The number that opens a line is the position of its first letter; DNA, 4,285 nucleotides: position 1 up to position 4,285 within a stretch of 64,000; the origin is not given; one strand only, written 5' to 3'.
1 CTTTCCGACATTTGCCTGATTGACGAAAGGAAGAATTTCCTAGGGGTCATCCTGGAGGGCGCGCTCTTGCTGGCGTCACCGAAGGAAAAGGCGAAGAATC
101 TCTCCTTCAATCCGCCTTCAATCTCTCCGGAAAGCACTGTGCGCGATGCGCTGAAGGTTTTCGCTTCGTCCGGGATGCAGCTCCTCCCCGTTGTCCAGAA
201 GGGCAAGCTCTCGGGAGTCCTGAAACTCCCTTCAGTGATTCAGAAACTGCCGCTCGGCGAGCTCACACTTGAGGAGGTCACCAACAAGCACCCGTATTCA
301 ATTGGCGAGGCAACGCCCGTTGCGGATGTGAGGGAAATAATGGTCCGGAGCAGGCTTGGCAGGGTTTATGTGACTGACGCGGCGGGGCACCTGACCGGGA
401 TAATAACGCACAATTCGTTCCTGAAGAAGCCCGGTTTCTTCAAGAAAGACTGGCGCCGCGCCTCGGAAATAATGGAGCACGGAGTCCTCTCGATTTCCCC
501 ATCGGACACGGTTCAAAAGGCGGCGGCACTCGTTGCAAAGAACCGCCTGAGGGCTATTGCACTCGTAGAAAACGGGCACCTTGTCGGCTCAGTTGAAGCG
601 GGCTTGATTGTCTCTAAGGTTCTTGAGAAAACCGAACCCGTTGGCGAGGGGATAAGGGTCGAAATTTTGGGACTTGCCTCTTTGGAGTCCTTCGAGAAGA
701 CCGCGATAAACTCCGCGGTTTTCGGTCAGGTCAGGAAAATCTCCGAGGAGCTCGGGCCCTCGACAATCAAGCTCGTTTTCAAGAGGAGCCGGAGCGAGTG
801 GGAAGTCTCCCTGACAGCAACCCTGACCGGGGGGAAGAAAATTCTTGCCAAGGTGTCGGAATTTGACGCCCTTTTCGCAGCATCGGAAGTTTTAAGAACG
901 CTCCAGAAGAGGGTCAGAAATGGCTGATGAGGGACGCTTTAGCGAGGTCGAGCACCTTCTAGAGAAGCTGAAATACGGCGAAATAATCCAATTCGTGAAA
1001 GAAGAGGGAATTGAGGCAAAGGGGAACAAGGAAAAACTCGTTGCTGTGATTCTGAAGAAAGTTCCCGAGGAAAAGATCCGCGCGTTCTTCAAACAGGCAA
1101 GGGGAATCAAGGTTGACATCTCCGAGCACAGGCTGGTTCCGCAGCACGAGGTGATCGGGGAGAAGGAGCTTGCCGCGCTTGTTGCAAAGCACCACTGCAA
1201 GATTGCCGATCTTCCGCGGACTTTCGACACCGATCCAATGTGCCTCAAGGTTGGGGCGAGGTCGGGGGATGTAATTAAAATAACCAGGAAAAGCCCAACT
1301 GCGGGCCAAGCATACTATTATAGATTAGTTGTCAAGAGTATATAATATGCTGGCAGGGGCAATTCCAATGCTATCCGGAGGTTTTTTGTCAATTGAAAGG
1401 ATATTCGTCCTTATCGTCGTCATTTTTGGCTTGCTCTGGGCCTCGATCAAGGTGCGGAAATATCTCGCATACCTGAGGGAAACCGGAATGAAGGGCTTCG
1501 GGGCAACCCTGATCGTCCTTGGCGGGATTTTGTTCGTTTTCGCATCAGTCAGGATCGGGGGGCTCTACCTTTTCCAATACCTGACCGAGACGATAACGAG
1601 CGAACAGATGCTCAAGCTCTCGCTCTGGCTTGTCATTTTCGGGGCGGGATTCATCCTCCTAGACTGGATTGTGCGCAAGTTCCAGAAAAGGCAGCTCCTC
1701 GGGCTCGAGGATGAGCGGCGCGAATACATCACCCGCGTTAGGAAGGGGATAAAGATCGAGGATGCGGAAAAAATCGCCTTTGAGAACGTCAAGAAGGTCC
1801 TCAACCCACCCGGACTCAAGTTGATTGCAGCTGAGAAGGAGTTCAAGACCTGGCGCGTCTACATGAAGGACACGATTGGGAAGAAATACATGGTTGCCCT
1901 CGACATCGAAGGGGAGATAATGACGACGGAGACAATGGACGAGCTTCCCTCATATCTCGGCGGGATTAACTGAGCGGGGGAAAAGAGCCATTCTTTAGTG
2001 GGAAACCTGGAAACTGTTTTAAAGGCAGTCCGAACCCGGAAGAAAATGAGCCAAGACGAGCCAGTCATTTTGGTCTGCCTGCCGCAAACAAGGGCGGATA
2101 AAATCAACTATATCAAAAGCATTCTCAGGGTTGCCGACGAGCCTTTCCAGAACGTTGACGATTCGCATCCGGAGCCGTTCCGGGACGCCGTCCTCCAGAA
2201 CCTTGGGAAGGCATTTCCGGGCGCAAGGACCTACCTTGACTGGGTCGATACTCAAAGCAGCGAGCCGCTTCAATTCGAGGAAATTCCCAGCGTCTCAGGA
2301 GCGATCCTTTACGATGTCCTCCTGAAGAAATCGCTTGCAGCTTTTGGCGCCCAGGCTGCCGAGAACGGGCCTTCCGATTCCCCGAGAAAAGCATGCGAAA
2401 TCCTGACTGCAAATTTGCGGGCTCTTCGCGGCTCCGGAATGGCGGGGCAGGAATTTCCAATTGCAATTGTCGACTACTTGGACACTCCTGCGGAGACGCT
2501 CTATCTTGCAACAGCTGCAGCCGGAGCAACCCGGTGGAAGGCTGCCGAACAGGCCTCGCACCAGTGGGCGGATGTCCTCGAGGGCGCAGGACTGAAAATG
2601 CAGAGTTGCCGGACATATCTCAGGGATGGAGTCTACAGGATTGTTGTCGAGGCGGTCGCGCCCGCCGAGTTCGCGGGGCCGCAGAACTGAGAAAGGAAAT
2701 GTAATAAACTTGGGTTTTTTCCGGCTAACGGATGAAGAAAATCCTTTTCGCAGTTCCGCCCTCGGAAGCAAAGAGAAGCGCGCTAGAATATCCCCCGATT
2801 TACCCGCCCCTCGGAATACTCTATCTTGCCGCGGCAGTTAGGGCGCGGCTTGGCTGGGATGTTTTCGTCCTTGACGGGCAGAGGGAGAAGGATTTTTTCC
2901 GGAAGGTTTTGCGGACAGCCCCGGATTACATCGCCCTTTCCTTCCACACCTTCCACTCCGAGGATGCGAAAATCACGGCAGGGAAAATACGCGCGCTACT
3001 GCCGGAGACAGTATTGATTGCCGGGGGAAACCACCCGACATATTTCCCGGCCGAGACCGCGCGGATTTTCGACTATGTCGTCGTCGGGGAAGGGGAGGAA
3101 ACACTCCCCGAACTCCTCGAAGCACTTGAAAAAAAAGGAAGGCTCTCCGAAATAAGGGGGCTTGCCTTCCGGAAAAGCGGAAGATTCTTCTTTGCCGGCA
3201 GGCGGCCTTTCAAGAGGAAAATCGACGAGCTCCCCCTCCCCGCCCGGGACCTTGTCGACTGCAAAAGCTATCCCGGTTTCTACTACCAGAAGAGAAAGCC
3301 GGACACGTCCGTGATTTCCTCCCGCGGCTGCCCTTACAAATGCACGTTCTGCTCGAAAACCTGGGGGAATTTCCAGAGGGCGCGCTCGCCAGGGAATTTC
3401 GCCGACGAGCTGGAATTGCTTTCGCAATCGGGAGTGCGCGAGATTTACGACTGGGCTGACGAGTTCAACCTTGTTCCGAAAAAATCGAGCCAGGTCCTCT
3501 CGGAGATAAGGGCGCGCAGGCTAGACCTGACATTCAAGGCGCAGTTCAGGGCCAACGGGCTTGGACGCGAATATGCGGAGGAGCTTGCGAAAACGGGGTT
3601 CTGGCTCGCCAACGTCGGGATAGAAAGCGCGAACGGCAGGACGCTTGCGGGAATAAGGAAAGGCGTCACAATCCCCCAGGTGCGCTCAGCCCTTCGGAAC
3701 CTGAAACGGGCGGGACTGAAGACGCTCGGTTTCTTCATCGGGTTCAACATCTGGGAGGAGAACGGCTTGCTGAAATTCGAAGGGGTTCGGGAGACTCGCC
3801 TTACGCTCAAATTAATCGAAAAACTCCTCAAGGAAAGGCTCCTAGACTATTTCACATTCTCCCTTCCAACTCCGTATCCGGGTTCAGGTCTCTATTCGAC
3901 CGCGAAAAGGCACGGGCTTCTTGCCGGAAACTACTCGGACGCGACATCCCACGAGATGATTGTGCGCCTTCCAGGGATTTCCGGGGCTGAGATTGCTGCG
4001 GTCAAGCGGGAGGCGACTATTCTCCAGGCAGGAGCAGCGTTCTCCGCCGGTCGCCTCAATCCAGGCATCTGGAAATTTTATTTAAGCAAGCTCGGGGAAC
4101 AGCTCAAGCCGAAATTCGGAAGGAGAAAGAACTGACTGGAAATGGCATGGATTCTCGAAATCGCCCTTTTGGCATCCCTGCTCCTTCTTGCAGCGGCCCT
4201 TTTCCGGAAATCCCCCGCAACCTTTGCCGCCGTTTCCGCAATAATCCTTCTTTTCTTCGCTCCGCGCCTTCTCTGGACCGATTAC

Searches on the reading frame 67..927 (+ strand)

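Call 65: search_protein_families(library=pfam, proteins=[window:67-927:+], max_evalue=0.00001)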
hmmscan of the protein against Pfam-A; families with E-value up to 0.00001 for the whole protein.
window:67-927:+ (286 aa): 1 family
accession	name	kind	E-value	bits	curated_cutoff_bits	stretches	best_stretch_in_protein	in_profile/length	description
PF00571.33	CBS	-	2.5e-26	92.2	24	2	69-120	2-53/57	CBS domain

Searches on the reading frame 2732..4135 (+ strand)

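Call 65: search_protein_families(library=pfam, proteins=[window:2732-4135:+], max_evalue=0.00001)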
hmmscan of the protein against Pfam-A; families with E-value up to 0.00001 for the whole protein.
window:2732-4135:+ (467 aa): 2 families
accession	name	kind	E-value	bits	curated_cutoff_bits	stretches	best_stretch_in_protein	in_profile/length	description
PF02310.24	B12-binding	-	2.4e-20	73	32.1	1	21-129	9-121/121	B12 binding domain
PF04055.27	Radical_SAM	-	1.3e-17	65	29.5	1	194-339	1-152/166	Radical SAM superfamily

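Call 87: search_protein_families(library=ncbifam, proteins=[window:2732-4135:+], max_evalue=0.001)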
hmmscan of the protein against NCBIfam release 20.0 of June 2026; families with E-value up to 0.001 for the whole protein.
window:2732-4135:+ (467 aa): 19 families
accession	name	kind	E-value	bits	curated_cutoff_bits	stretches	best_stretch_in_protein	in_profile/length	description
TIGR02026.1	BchE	equivalog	1.1e-36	126.7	481.35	1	4-336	2-344/497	magnesium-protoporphyrin IX monomethyl ester anaerobic oxidative cyclase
TIGR03471.1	HpnJ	equivalog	1.4e-27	96.7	577.6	1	46-422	49-422/472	hopanoid biosynthesis associated radical SAM protein HpnJ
TIGR04367.1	HpnR_B12_rSAM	equivalog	3.2e-26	91.9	650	1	17-393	10-375/490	hopanoid C-3 methylase HpnR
TIGR04013.1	B12_SAM_MJ_1487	hypoth_equivalog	4.7e-26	91.5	251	1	50-232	29-194/382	TIGR04013 family B12-binding domain/radical SAM domain-containing protein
TIGR04072.2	rSAM_ladder_B12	equivalog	4.6e-25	88.1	360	1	22-343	15-334/443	lipid biosynthesis B12-binding/radical SAM protein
TIGR04479.1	bcpD_PhpK_rSAM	subfamily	1.8e-21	76.1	600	1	115-338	174-391/504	PhpK family radical SAM P-methyltransferase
NF050148.1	rSAM_ApyD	equivalog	1.6e-20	73.1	750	1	23-337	22-347/645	RiPP biosynthesis radical SAM protein ApyD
TIGR03975.1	rSAM_ocin_1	subfamily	3.8e-20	71.9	281.85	1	58-329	123-402/606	RiPP maturation radical SAM C-methyltransferase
NF038361.1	rSAM_Sden_1168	equivalog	1.3e-18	66.9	575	1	83-328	161-422/560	Sden_1168 family B12-binding radical SAM P-methyltransferase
TIGR04385.1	B12_rSAM_cofa1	equivalog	4.2e-18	65.8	450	1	24-332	19-339/438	B12 lower ligand biosynthesis radical SAM protein BzaD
NF033712.0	B12_rSAM_KedN5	subfamily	5.3e-17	61.3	700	1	57-253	55-259/624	KedN5 family methylcobalamin-dependent radical SAM C-methyltransferase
NF040542.1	rSAM_RCCLKC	equivalog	3e-16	59.6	450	1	42-350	29-344/423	arsinothricin biosynthesis radical SAM protein ArsL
TIGR04014.1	B12_SAM_MJ_0865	equivalog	1.3e-15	57.2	360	2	114-238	91-209/434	methyl-coenzyme M reductase glutamine C-methyltransferase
NF033070.1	rSAM_AprD4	equivalog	3.7e-15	55.8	500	1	166-422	172-421/456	AprD4 family radical SAM diol-dehydratase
TIGR04295.1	B12_rSAM_oligo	hypoth_equivalog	7.4e-15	54.6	400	1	59-302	70-306/422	TIGR04295 family B12-binding domain-containing radical SAM protein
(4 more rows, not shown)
